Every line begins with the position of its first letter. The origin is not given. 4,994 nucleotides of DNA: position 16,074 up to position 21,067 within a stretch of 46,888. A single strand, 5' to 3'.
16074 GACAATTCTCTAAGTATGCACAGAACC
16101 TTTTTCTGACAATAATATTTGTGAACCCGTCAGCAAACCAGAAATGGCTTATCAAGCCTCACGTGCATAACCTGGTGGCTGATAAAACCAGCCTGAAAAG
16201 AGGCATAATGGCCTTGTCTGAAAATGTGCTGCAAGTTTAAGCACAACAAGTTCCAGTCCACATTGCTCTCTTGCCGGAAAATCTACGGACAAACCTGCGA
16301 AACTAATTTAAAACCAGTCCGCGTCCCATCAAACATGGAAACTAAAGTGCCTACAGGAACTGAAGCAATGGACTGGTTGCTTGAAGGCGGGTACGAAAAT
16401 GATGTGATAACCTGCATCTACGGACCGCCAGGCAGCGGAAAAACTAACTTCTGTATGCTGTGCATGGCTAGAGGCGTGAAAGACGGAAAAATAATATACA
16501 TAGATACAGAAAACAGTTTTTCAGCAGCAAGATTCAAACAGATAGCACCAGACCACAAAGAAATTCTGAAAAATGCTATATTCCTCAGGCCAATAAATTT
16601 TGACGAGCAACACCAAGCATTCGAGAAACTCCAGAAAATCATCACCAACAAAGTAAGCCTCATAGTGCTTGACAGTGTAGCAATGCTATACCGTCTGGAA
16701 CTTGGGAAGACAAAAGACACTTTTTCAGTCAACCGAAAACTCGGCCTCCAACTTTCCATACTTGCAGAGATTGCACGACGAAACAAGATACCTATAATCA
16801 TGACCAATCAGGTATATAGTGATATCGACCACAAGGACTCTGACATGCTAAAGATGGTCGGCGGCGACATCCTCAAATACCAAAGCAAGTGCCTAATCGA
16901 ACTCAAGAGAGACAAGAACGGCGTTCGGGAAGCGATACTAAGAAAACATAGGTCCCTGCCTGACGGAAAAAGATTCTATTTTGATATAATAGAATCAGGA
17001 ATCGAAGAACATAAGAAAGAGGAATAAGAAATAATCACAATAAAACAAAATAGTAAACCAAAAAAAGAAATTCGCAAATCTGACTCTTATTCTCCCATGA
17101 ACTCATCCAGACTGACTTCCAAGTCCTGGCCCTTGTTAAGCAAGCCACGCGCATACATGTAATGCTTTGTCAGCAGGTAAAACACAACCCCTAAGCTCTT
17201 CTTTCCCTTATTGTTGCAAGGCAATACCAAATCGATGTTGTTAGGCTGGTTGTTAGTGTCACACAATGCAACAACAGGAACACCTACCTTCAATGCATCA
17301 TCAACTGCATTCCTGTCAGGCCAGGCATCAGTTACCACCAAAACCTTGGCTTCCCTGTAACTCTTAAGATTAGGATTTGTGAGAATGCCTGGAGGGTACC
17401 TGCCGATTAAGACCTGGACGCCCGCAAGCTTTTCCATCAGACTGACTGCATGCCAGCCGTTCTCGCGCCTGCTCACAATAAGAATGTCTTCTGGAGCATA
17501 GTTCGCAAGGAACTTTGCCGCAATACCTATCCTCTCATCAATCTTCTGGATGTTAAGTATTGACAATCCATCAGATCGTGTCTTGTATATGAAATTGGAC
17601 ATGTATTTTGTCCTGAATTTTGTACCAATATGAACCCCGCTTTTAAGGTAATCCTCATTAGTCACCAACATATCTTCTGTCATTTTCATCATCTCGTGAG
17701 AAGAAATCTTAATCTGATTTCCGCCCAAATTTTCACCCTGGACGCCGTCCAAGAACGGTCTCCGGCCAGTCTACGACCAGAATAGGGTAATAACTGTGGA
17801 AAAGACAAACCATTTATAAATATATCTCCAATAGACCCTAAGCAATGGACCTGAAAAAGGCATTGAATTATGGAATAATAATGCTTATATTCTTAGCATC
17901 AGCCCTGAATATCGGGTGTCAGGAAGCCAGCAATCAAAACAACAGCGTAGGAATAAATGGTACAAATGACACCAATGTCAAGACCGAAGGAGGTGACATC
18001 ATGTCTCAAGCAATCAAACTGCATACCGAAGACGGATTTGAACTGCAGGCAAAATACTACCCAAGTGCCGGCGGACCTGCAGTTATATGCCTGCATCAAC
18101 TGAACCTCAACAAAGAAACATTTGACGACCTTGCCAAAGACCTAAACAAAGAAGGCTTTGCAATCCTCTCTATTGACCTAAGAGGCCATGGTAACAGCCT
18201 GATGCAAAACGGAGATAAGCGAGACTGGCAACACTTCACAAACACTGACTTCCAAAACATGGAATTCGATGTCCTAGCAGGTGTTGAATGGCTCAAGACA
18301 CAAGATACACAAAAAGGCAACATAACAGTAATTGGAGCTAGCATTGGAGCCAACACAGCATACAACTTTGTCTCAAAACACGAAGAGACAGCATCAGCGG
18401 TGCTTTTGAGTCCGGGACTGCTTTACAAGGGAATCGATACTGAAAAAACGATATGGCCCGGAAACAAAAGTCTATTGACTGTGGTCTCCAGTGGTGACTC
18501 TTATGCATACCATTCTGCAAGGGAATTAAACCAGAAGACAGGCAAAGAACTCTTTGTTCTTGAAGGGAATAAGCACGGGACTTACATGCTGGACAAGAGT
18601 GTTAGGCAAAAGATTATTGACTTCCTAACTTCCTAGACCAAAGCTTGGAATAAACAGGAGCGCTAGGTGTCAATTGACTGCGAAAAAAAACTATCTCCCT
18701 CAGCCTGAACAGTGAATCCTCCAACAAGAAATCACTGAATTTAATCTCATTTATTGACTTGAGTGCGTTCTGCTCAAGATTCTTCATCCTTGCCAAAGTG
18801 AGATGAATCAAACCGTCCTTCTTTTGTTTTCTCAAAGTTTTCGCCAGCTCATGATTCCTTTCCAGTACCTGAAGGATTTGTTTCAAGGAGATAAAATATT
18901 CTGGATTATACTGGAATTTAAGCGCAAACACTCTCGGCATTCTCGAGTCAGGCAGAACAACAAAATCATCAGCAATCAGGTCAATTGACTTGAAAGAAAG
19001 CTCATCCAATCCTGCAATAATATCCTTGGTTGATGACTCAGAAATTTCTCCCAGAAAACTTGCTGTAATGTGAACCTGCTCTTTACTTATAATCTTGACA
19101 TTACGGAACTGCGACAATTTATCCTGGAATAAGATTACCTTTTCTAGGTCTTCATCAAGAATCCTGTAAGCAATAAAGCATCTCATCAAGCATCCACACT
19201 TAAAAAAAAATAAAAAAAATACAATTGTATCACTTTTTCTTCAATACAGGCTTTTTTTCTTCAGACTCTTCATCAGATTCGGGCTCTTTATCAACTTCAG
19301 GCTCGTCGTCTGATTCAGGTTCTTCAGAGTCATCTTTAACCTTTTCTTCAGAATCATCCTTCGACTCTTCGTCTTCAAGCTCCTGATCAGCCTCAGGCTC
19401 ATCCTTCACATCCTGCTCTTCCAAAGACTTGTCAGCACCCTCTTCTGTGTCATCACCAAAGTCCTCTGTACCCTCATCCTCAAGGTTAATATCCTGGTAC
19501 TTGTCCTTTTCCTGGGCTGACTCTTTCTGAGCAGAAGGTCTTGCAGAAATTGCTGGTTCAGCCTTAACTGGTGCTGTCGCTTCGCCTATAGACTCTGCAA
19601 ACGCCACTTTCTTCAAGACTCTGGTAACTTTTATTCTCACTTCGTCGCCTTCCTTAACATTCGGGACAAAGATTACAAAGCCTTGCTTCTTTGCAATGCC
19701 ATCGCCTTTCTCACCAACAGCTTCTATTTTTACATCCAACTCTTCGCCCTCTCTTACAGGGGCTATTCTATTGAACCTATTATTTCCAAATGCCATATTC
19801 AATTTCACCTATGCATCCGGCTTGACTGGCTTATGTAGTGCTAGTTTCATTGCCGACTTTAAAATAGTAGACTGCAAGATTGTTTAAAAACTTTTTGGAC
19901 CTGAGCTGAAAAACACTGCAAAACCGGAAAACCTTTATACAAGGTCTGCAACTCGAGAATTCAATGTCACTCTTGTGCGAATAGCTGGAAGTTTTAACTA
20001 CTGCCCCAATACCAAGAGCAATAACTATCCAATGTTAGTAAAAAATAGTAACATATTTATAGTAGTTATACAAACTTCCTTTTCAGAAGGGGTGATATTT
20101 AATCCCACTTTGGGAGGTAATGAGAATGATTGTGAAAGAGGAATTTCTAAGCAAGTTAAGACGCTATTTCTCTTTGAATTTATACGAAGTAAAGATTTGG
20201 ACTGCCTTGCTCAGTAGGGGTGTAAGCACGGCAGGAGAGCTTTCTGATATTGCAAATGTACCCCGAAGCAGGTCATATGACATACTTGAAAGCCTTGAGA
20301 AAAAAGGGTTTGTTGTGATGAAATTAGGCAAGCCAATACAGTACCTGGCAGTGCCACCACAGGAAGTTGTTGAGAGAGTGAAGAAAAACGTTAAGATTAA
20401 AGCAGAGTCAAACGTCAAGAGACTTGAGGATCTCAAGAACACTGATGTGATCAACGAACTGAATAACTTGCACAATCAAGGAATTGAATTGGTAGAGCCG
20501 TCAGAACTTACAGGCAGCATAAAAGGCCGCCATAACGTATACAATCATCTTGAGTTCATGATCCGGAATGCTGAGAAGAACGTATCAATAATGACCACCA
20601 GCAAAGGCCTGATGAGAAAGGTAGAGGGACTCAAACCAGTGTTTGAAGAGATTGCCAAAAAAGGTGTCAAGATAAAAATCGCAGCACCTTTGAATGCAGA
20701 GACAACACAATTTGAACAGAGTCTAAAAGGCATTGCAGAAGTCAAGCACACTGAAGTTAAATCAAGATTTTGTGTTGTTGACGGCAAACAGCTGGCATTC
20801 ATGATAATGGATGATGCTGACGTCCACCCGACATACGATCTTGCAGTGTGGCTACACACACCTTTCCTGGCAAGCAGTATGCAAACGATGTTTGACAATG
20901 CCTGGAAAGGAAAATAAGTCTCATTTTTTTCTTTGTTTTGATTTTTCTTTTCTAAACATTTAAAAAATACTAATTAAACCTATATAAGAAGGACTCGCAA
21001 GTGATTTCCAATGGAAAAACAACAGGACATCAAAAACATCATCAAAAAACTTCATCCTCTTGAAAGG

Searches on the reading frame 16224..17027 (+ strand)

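Call 34: search_protein_families(library=pfam, proteins=[window:16224-17027:+])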
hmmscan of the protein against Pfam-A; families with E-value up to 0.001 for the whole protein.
window:16224-17027:+ (267 aa): 9 families
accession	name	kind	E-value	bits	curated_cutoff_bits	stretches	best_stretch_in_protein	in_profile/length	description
PF08423.17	Rad51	-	4.8e-32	111.6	22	1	41-262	7-243/244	Rad51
PF00154.27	RecA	-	7.9e-13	48.9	27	1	15-232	8-223/262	recA bacterial DNA recombination protein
PF06745.19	ATPase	-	8.3e-13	48.7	26.6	1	42-264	1-228/231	KaiC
PF13481.12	AAA_25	-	1.4e-08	35.1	27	1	41-159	14-159/195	AAA domain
PF13479.12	AAA_24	-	3.4e-08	34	27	1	63-167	5-88/195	AAA domain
PF01637.24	ATPase_2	-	0.0002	21.7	33.2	1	58-156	18-123/225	ATPase domain predominantly from Archaea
PF05707.18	Zot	-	0.00022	21.2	20.3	1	63-202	3-132/197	Zonular occludens toxin (Zot)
PF20720.3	nSTAND3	-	0.0004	20.6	27.2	0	62-101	19-59/155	Novel STAND NTPase 3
PF03796.21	DnaB_C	-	0.00058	19.8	27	0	42-84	2-43/255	DnaB-like helicase C terminal domain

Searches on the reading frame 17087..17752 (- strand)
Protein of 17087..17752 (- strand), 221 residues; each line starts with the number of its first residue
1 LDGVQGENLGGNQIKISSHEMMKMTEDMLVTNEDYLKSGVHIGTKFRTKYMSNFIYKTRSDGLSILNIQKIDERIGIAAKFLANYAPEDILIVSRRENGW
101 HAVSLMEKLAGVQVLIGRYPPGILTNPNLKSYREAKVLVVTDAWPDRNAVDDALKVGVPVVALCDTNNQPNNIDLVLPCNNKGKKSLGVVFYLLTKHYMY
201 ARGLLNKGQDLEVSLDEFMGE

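Call 34: search_protein_families(library=pfam, proteins=[window:17087-17752:-])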
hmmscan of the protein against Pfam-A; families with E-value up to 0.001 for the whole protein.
window:17087-17752:- (221 aa): 1 family
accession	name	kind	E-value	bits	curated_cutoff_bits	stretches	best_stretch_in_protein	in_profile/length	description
PF00318.25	Ribosomal_S2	-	7e-21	74.9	26.1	2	135-196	150-211/216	Ribosomal protein S2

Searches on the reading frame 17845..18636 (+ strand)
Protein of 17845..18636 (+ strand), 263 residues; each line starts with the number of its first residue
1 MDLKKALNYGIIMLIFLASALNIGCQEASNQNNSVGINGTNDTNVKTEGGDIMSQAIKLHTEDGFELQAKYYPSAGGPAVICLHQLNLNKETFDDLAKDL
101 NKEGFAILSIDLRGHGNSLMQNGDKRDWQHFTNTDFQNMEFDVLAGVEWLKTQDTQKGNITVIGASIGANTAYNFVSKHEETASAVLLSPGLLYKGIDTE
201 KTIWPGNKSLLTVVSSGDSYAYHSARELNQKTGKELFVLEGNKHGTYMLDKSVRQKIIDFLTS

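Call 34: search_protein_families(library=pfam, proteins=[window:17845-18636:+])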
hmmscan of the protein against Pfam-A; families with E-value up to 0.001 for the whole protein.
window:17845-18636:+ (263 aa): 5 families
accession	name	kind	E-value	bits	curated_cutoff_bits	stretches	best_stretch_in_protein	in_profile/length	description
PF12146.15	Hydrolase_4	-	6.8e-14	52.2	27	1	79-195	6-114/239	Serine aminopeptidase, S33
PF00561.26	Abhydrolase_1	-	6.9e-12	46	25.8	1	78-190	1-102/245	alpha/beta hydrolase fold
PF12697.13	Abhydrolase_6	-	9e-06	26.9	26.3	1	95-196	19-94/217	Alpha/beta hydrolase family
PF01738.24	DLH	-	1.5e-05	25.1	21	1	77-187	13-126/217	Dienelactone hydrolase family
PF02129.25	Peptidase_S15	-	8.4e-05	22.8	23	1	100-186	47-124/262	X-Pro dipeptidyl-peptidase (S15 family)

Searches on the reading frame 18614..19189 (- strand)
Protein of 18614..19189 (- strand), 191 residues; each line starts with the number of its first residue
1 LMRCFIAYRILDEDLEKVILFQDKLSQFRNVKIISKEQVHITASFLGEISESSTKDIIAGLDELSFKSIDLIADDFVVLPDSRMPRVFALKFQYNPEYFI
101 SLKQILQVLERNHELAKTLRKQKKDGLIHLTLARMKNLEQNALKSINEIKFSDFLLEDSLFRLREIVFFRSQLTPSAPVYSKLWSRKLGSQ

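Call 34: search_protein_families(library=pfam, proteins=[window:18614-19189:-])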
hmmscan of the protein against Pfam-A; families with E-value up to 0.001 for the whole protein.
window:18614-19189:- (191 aa): 1 family
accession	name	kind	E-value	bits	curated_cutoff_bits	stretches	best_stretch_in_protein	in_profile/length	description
PF02834.22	LigT_PEase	-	3.5e-12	46.8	23.3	1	20-88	13-86/87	LigT like Phosphoesterase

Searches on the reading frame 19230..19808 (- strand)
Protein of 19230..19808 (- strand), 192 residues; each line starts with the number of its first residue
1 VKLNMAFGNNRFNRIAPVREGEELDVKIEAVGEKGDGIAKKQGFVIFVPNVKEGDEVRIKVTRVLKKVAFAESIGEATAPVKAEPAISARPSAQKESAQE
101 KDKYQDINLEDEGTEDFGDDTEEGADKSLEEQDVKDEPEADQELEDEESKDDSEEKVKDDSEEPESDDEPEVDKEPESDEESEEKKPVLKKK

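Call 34: search_protein_families(library=pfam, proteins=[window:19230-19808:-])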
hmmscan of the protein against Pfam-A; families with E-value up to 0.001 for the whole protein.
window:19230-19808:- (192 aa): 1 family
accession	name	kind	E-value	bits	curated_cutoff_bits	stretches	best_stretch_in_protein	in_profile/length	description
PF01938.26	TRAM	-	1.8e-13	50.6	21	1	18-72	2-59/61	TRAM domain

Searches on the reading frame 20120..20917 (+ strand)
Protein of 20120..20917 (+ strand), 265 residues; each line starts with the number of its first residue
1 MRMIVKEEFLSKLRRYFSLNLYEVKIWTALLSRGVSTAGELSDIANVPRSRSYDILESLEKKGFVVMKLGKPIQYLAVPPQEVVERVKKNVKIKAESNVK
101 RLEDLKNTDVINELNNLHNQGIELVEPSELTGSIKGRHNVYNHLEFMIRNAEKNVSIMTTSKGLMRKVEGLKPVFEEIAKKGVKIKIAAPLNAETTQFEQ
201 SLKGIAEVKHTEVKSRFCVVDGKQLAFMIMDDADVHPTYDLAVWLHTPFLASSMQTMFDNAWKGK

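Call 34: search_protein_families(library=pfam, proteins=[window:20120-20917:+])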
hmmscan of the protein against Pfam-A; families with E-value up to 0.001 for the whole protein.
window:20120-20917:+ (265 aa): 2 families
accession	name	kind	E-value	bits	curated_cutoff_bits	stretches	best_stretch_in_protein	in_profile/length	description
PF01978.25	TrmB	-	6.6e-18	64.8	25.6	1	17-80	4-67/68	Sugar-specific transcriptional regulator TrmB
PF11495.14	Regulator_TrmB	-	7.2e-05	22.6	22.2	1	134-263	5-130/233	Archaeal transcriptional regulator TrmB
